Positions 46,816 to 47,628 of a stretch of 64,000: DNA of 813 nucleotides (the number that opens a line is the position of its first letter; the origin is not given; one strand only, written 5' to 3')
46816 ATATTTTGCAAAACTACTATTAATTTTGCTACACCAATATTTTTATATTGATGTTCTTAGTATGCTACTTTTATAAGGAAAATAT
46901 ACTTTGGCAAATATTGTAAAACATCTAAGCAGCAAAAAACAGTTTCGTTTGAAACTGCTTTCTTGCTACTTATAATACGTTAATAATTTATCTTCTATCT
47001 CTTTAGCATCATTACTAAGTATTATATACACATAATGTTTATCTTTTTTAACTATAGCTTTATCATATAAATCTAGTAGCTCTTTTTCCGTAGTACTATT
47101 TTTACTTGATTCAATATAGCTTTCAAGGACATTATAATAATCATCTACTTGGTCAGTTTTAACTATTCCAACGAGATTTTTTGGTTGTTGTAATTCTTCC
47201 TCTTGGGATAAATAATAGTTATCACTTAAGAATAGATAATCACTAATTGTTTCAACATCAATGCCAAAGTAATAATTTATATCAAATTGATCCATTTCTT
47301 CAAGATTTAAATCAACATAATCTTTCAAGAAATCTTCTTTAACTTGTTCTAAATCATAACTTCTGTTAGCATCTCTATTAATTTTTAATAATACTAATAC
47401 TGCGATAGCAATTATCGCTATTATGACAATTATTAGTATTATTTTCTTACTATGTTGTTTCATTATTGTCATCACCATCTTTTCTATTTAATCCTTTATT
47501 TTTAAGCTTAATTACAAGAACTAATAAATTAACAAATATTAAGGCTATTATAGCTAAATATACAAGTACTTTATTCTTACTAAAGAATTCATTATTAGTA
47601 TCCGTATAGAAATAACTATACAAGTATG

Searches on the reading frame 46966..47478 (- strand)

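Call 30: search_protein_families(library=pfam, proteins=[window:46966-47478:-], max_evalue=0.0001)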
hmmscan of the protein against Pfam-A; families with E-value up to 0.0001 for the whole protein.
window:46966-47478:- (170 aa): 0 families

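Call 77: search_protein_families(library=ncbifam, proteins=[window:46966-47478:-], max_evalue=0.01)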
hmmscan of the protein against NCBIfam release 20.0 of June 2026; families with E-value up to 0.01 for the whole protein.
window:46966-47478:- (170 aa): 1 family
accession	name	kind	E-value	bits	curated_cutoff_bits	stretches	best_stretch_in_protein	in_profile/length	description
TIGR04370.1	glyco_rpt_poly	subfamily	0.0048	15.9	40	1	10-83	211-292/396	oligosaccharide repeat unit polymerase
